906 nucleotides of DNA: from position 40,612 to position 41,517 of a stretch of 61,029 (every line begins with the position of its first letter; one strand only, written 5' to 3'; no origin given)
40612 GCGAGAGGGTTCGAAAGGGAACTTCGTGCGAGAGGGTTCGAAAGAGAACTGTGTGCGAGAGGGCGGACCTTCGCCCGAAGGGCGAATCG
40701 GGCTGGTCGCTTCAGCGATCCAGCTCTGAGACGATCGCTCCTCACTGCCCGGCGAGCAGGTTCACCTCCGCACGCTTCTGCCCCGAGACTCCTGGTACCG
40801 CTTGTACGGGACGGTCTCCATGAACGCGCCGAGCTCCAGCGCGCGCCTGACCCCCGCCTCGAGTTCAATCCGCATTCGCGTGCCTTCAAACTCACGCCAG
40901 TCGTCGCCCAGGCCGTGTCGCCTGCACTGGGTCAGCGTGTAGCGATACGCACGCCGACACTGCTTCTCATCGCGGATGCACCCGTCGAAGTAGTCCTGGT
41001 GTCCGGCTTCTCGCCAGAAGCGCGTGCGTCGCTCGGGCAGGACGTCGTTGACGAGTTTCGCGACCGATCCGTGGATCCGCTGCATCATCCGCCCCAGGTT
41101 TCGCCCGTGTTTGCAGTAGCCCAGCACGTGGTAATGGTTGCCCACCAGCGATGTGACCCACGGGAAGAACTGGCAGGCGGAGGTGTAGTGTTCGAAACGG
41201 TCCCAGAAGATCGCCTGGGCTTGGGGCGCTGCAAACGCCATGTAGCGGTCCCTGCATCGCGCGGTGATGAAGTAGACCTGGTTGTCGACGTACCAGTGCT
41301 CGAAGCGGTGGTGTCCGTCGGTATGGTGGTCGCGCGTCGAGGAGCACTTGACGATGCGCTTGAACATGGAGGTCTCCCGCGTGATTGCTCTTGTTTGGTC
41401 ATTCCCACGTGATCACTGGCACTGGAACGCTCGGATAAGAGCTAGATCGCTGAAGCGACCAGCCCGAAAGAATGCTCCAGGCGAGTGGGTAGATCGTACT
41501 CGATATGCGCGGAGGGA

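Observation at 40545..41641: RAYT-like HUH transposase bracketed by two ~180-200 bp REPIN-like composite hairpins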

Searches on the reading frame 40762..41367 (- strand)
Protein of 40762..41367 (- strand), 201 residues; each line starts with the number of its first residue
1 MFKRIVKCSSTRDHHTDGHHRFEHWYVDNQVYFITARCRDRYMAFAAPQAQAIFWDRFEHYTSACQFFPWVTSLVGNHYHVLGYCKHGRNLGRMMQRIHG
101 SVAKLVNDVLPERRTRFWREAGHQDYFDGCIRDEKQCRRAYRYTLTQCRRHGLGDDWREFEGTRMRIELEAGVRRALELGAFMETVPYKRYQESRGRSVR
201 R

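Call 3: search_protein_families(library=pfam, proteins=[window:40762-41367:-], max_evalue=1)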
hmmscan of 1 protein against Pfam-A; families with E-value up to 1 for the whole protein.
window:40762-41367:- (201 aa): 1 family
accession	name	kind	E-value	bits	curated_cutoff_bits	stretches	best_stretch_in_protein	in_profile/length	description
PF01797.21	Y1_Tnp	-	0.006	17.1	23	1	34-129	9-103/121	Transposase IS200 like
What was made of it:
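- On IS200/IS605 insertion sequence (class 1): 17.1 bits against 23 (call 3).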

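Call 4: search_protein_families(library=ncbifam, proteins=[window:40762-41367:-], max_evalue=1)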
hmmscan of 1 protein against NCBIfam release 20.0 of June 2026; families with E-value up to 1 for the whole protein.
window:40762-41367:- (201 aa): 1 family
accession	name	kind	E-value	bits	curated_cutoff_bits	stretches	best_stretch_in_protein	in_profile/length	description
NF047646.1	REP_Tyr_transpos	equivalog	2.8e-14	53.2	80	1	23-160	3-143/146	REP-associated tyrosine transposase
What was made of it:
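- On RAYT / TnpA_REP (class 2 TnpA_Y1) REPtron: 53.2 bits, E 2.8e-14, model positions 3-143 of 146 (call 4).
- The protein is below the curated thresholds of both NF047646 (53 against 80 bits) and PF01797 (17 against 23) (calls 3, 4).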

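Call 10: find_homologous_proteins(query=window:40762-41367:-)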
Query window:40762-41367:- (201 aa): 2040 proteins with E <= 0.001 among 2182 candidates; the best 120 are listed.
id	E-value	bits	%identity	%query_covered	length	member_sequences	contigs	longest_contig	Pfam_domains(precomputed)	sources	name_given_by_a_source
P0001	5.8e-138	476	100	100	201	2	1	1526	-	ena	-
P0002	1.9e-113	396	81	100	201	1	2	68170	-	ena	-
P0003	1.7e-111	389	80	100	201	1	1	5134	-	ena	-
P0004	9.9e-106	371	78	99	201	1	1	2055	-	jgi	-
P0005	5.5e-104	365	77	100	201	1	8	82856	-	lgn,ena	-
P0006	3.0e-98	346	74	97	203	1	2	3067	-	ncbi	ncbi:MAG: hypothetical protein WCK05_11415 [Planctomycetota bacterium]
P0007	3.0e-97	343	72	99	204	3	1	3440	-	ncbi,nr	ncbi:MAG: hypothetical protein NT031_09080 [Planctomycetota bacterium]|nr:hypothetical protein [Plan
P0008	2.6e-92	327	70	97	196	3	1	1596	-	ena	-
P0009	1.1e-91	325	72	92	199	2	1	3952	-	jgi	-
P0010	6.3e-91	322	70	97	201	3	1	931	-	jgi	-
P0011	6.9e-91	322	69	97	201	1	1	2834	-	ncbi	-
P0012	5.7e-90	319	68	98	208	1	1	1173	-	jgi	jgi:hypothetical protein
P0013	7.8e-90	319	68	96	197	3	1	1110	-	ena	-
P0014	5.7e-89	316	72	93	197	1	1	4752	-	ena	-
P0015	1.1e-88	315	70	95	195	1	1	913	-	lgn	-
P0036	2.6e-86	307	75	87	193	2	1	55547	-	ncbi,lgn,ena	-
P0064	8.4e-85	302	66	98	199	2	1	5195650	-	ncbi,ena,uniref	ncbi:transposase [Lacipirellula sp.]|uniref:transposase n=1 Tax=Lacipirellula sp. TaxID=2691419 RepI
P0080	1.8e-84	301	64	97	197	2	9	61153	-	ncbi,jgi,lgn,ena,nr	ncbi:MAG: hypothetical protein SH868_13755 [Bythopirellula sp.]|nr:hypothetical protein [Bythopirell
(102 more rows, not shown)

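Call 11: find_encoding_contigs(protein=P0002, flank=6000, max_places=4)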
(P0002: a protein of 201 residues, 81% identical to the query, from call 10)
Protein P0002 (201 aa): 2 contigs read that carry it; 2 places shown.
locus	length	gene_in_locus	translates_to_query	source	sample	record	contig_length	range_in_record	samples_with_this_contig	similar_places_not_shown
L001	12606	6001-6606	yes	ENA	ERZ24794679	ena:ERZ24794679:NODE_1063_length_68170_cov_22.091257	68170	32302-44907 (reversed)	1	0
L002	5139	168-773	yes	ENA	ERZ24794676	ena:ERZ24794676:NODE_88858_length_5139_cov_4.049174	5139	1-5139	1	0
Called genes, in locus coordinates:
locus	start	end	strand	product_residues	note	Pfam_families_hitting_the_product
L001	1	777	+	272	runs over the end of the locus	PF06293:Kdo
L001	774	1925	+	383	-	PF20706:GT4-conflict (faint), PF13439:Glyco_transf_4, PF13579:Glyco_trans_4_4, PF00534:Glycos_transf_1, PF13692:Glyco_trans_1_4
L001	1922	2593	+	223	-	PF02660:G3P_acyltransf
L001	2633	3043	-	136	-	-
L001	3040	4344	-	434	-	PF06750:A24_N_bact, PF01478:Peptidase_A24 (weak)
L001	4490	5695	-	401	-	PF00764:Arginosuc_synth, PF20979:Arginosuc_syn_C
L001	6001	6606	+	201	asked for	-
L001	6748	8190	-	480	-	PF01487:DHquinase_I, PF08501:Shikimate_dh_N, PF01488:Shikimate_DH (weak), PF18317:SDH_C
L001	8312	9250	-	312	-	-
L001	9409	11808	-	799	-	-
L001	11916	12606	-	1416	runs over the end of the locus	-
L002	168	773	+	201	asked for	-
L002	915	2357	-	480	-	PF01487:DHquinase_I, PF08501:Shikimate_dh_N, PF01488:Shikimate_DH (weak), PF18317:SDH_C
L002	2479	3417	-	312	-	-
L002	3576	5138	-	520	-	?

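Call 12: find_encoding_contigs(protein=P0005, flank=6000, max_places=4)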
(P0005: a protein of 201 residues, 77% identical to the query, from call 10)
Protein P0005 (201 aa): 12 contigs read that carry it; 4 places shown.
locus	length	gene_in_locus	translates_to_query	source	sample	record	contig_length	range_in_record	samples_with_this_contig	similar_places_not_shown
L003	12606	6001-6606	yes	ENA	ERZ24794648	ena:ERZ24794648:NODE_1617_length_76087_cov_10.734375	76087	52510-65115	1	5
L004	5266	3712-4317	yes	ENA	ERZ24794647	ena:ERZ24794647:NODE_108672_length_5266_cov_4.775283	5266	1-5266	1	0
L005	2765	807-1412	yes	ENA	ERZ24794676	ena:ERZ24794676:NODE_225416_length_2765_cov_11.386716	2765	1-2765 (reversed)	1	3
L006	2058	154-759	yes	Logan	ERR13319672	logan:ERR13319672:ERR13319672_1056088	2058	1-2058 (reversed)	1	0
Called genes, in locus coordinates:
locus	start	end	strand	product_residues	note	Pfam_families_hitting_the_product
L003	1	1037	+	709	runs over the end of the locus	PF08487:VIT, PF05762:VWA_CoxE (weak), PF00092:VWA, PF13519:VWA_2, PF13768:VWA_3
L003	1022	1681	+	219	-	PF01694:Rhomboid (faint)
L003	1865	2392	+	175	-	PF00156:Pribosyltran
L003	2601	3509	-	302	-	PF04055:Radical_SAM (faint)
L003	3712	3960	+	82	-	PF00076:RRM_1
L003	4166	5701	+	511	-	PF00884:Sulfatase, PF01663:Phosphodiest (weak), PF16347:SGSH_C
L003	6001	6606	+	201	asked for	-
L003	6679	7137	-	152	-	-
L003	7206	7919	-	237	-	PF17263:DUF5329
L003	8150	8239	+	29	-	-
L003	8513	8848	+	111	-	PF12840:HTH_20, PF01022:HTH_5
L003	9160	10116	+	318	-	PF06144:DNA_pol3_delta, PF21694:DNA_pol3_delta_C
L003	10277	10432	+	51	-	-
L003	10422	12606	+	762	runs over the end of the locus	PF00324:AA_permease, PF13520:AA_permease_2, PF00582:Usp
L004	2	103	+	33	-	?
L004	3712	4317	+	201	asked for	-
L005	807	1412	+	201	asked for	-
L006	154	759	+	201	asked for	-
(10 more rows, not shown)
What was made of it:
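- On RAYT / TnpA_REP (class 2 TnpA_Y1) REPtron: Orthologues at 77-80% identity are in different neighbourhoods (calls 11, 12).
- Orthologues at 77-80% identity sit in unrelated neighbourhoods, argG/aroE in L001 and sulfatase/DUF5329 in L003 (calls 11, 12).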

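Call 21: search_solved_structures(query=window:40762-41367:-, max_evalue=10, show_alignments=3)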
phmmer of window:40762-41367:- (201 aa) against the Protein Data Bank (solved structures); distinct sequences matched with E-value up to 10: 6.
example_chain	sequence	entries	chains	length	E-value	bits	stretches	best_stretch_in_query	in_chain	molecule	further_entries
8syd_A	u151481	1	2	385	0.47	13.7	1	30-104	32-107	UDP-2,3-diacetamido-2,3-dideoxy-glucuronic acid-2-epimerase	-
8sxw_A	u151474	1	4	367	0.76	13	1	32-104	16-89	UDP-2,3-diacetamido-2,3-dideoxy-glucuronic acid-2-epimerase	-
8sxv_A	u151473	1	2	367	0.78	13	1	32-104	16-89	UDP-2,3-diacetamido-2,3-dideoxy-glucuronic acid-2-epimerase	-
8sy9_A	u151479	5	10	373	0.8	13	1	32-104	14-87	UDP-2,3-diacetamido-2,3-dideoxy-glucuronic acid-2-epimerase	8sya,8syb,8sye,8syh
8sxy_A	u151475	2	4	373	0.82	12.9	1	32-104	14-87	UDP-2,3-diacetamido-2,3-dideoxy-glucuronic acid-2-epimerase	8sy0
5vpj_A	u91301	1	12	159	0.94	12.7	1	35-106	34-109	Thioesterase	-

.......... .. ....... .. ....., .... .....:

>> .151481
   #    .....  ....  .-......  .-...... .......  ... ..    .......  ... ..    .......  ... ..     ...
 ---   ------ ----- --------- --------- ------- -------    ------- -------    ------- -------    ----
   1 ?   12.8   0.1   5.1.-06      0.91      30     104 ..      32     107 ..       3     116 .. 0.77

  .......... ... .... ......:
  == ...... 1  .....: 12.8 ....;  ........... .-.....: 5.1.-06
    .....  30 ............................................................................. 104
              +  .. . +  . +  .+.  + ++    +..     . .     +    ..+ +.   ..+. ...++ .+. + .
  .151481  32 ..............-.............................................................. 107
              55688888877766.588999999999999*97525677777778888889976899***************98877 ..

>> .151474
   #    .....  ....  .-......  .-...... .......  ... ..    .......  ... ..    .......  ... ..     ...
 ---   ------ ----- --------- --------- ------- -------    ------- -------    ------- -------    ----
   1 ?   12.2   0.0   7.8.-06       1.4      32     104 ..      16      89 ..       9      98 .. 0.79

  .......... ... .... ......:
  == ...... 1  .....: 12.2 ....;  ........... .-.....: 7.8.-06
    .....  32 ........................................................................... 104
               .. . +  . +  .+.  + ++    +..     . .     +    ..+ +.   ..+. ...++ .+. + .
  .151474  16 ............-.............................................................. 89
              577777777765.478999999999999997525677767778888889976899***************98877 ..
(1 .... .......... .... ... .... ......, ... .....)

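Call 24: search_solved_structures(query=A1, max_evalue=10, show_alignments=3)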
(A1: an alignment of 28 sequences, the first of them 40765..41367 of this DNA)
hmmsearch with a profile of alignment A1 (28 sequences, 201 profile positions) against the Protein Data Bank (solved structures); distinct sequences matched with E-value up to 10: 0.
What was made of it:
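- Tried and rejected: Sequence searches of the PDB, with the single protein and with a 28-sequence profile, gave no meaningful hit (calls 21, 24).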

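Call 33: predict_structure(alignment_id=A1)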
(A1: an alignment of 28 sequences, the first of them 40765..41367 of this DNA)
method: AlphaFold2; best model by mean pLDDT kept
length: 201 residues; sequences in the alignment: 28
mean_pLDDT: 77.6   pTM: 0.77
mean pLDDT of the five models: 77.6, 76.4, 75.7, 75.6, 71.3
residues with pLDDT >= 90: 72; 70-90: 66; 50-70: 40; < 50: 23
segments of 3 or more residues with pLDDT < 50: 11-22, 194-201
pLDDT, mean of each block of 10 residues (from residue 1): 68 41 71 79 74 91 95 89 92 83 72 62 62 92 92 88 94 93 72 47 34
secondary structure, 60 per line:
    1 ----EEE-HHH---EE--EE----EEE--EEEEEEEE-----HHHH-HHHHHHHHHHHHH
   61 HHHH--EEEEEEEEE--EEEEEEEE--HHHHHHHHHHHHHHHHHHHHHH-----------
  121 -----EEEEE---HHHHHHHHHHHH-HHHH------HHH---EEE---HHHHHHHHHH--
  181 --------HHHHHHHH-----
elements in order: E5-7 E25-27 E30-37 H43-46 H48-64 E67-75 E78-85 H88-109 E126-130 H134-145 H147-150 E163-165 H169-178 H189-196
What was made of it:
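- On RAYT / TnpA_REP (class 2 TnpA_Y1) REPtron: Model pLDDT is 77.6 (call 33).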

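Call 37: fold_search(model_id=the predicted structure, library=pdb)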
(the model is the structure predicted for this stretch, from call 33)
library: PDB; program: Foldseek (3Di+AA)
matches with E <= 10: 1463; with E <= 0.001: 15
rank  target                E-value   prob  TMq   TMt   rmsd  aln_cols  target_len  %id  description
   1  4er8_A                1.3e-05  1.00  0.50  0.60   8.2       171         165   12  Structure of the REP associates tyrosine transposase bound to a REP hairpin (released 2012-08-15)
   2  2vic_A                3.1e-04  1.00  0.42  0.54   2.9       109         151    9  CRYSTAL STRUCTURE OF THE ISHP608 TRANSPOSASE IN COMPLEX with Left end 26- mer DNA and manganese (released 2008-02-19)
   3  2vhg_A                3.1e-04  1.00  0.39  0.59   3.7       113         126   10  Crystal Structure of the ISHp608 Transposase in Complex with Right End 31-mer DNA (released 2008-02-19)
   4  2a6m_A                4.2e-04  1.00  0.40  0.59   3.4       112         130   11  Crystal Structure of the ISHp608 Transposase (released 2005-10-25)
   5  2vju_B                4.2e-04  1.00  0.40  0.56   3.4       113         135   11  Crystal structure of the IS608 transposase in complex with the complete Right end 35-mer DNA and manganese (released 2008-02-19)
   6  2vjv_A                4.8e-04  1.00  0.40  0.60   3.5       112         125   11  Crystal structure of the IS608 transposase in complex with left end 26-mer DNA hairpin and a 6-mer DNA representing th (released 2008-02-19)
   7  2vhg_B                4.8e-04  1.00  0.39  0.58   3.7       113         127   10  Crystal Structure of the ISHp608 Transposase in Complex with Right End 31-mer DNA (released 2008-02-19)
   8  2xma_B                5.4e-04  1.00  0.41  0.57   6.3       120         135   12  DEINOCOCCUS RADIODURANS ISDRA2 TRANSPOSASE RIGHT END DNA COMPLEX (released 2010-10-13)
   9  2vih_B                6.1e-04  1.00  0.41  0.60   3.9       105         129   10  CRYSTAL STRUCTURE OF THE IS608 TRANSPOSASE IN COMPLEX WITH Left END 26-MER DNA (released 2008-02-19)
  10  2a6o_A                6.5e-04  1.00  0.39  0.50   3.7       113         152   10  Crystal Structure of the ISHp608 Transposase in Complex with Stem-loop DNA (released 2005-10-25)
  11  2xo6_A                6.9e-04  1.00  0.40  0.56   4.6       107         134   12  DEINOCOCCUS RADIODURANS ISDRA2 TRANSPOSASE Y132F MUTANT COMPLEXED WITH LEFT END RECOGNITION AND CLEAVAGE SITE (released 2010-10-13)
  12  2a6m_B                7.8e-04  1.00  0.42  0.54  10.3       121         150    9  Crystal Structure of the ISHp608 Transposase (released 2005-10-25)
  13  6fi8_B                8.8e-04  1.00  0.39  0.58   3.7       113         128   10  Crystal structure of the IS608 transposase in complex with left end 29-mer DNA hairpin and a 6-mer DNA representing th (released 2018-03-28)
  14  2f4f_A                8.8e-04  1.00  0.41  0.60  12.2       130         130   13  Crystal structure of IS200 transposase (released 2005-12-13)
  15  2xo6_D                1.0e-03  1.00  0.39  0.58   4.6       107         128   12  DEINOCOCCUS RADIODURANS ISDRA2 TRANSPOSASE Y132F MUTANT COMPLEXED WITH LEFT END RECOGNITION AND CLEAVAGE SITE (released 2010-10-13)
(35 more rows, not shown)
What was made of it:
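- On RAYT / TnpA_REP (class 2 TnpA_Y1) REPtron: Foldseek top hit is 4ER8 (E 1.3e-5, TM 0.50/0.60), followed by IS608, ISDra2 and IS200 TnpA structures (call 37).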

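Call 56: search_protein_families(library=ncbifam, alignment_id=A1, max_evalue=0.01)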
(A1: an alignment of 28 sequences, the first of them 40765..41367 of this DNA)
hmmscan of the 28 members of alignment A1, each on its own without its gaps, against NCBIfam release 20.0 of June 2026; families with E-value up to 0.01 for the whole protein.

A. member 1, window:40765-41367:- (201 aa): 1 family
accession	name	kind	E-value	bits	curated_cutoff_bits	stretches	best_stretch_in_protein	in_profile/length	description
NF047646.1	REP_Tyr_transpos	equivalog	2.8e-14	53.2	80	1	23-160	3-143/146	REP-associated tyrosine transposase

B. families by the number of members that match (of 28 scanned): 1 family
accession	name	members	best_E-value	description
NF047646.1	REP_Tyr_transpos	28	2.9e-20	REP-associated tyrosine transposase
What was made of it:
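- All 28 members hit NF047646 REP_Tyr_transpos over nearly the full model, with a best E of 2.9e-20 (call 56).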

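Call 57: search_protein_families(library=pfam, alignment_id=A1, max_evalue=0.1)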
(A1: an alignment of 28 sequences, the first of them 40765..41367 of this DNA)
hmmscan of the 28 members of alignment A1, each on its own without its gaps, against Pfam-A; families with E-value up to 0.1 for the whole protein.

A. member 1, window:40765-41367:- (201 aa): 1 family
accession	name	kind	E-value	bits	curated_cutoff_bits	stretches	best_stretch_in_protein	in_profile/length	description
PF01797.21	Y1_Tnp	-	0.006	17.1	23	1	34-129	9-103/121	Transposase IS200 like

B. families by the number of members that match (of 28 scanned): 4 families
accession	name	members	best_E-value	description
PF01797.21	Y1_Tnp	14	0.00043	Transposase IS200 like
PF22311.1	DUF6970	1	0.0057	Domain of unknown function (DUF6970)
PF08887.16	GAD-like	1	0.0067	GAD-like domain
PF12441.14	CopG_antitoxin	1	0.08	CopG antitoxin of type II toxin-antitoxin system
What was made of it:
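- On IS200/IS605 insertion sequence (class 1): Only 14 of 28 family members match at all, with a best E of 4e-4 (call 57).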

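Call 63: find_encoding_contigs(protein=P0064, flank=10000, max_places=1)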
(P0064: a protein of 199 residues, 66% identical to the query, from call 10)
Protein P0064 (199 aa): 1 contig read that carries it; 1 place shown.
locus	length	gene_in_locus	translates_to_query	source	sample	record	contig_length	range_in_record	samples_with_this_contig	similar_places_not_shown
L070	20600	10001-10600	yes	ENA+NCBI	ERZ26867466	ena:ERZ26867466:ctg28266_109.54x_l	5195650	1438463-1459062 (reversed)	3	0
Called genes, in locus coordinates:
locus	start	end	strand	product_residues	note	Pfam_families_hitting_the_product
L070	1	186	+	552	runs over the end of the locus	PF13620:CarboxypepD_reg (weak)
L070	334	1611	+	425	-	PF03952:Enolase_N, PF00113:Enolase_C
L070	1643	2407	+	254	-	-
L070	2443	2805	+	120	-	-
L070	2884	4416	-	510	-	PF05090:HTTM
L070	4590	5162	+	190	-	-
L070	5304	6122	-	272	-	-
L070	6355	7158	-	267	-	-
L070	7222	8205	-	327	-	PF01975:SurE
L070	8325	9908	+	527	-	PF00117:GATase, PF07722:Peptidase_C26 (weak), PF02540:NAD_synthase (weak), PF00733:Asn_synthase (weak), PF00958:GMP_synt_C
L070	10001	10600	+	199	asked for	-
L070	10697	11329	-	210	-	PF04306:DUF456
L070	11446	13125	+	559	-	PF00005:ABC_tran, PF13304:AAA_21 (faint), PF13555:AAA_29 (faint), PF12848:ABC_tran_Xtn, PF00005:ABC_tran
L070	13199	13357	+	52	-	-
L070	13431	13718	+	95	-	-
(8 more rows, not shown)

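Call 64: find_encoding_contigs(protein=P0080, flank=10000, max_places=1)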
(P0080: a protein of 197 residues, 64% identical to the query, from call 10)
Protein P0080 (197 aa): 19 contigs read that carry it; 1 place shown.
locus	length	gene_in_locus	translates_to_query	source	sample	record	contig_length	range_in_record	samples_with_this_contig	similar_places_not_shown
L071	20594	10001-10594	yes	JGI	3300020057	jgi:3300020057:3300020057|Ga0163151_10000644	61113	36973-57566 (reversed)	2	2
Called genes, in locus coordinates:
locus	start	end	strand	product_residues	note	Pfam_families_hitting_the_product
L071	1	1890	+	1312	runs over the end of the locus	PF01580:FtsK_SpoIIIE, PF05729:NACHT (faint), PF13191:AAA_16 (weak), PF13401:AAA_22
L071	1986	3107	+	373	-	-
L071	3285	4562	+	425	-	PF03952:Enolase_N, PF00113:Enolase_C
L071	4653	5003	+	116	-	-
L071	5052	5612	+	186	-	-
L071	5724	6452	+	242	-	-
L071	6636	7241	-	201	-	-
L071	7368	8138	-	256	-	PF01975:SurE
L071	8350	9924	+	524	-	PF00117:GATase, PF07722:Peptidase_C26 (faint), PF02540:NAD_synthase (weak), PF00733:Asn_synthase (weak), PF00958:GMP_synt_C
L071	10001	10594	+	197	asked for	-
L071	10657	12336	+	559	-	PF00005:ABC_tran, PF02463:SMC_N (faint), PF13304:AAA_21 (faint), PF13476:AAA_23 (faint), PF13555:AAA_29 (faint), PF12848:ABC_tran_Xtn, PF00005:ABC_tran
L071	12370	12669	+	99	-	-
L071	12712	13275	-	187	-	PF01132:EFP, PF09285:Elong-fact-P_C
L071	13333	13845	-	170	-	-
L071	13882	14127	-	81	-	-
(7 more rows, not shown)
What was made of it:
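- On RAYT / TnpA_REP (class 2 TnpA_Y1) REPtron: Gene order is conserved between Lacipirellula and Bythopirellula (calls 63, 64).
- The surE-guaA-RAYT-ABC-F gene order is conserved between Lacipirellula and Bythopirellula (calls 63, 64). Gene order is conserved in Lacipirellulaceae (calls 63, 64).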

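Call 65: find_encoding_contigs(protein=P0036, flank=10000, max_places=1)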
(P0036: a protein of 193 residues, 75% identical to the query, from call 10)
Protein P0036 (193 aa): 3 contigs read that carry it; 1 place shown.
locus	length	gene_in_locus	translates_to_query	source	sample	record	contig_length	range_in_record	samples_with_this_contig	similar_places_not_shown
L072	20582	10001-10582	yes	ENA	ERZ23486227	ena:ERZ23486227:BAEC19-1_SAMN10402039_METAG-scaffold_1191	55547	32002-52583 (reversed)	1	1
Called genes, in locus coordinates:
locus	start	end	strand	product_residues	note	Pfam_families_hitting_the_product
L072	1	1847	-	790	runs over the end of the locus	PF00069:Pkinase, PF07714:PK_Tyr_Ser-Thr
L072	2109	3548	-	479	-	PF15892:BNR_4, PF13088:BNR_2 (weak)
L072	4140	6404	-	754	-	PF01384:PHO4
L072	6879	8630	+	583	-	PF25967:RND-MFP_C (weak), PF25989:YknX_C (weak)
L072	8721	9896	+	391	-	PF13243:SQHop_cyclase_C (faint)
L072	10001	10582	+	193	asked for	-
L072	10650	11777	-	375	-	PF03150:CCP_MauG, PF00034:Cytochrom_C (weak)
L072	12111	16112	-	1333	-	PF00669:Flagellin_N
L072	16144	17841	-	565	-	PF00460:Flg_bb_rod (weak), PF22638:FlgK_D1, PF06429:Flg_bbr_C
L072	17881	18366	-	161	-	PF05130:FlgN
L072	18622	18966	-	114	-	PF10135:Rod-binding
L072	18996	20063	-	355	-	PF02119:FlgI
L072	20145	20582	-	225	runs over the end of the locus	PF02107:FlgH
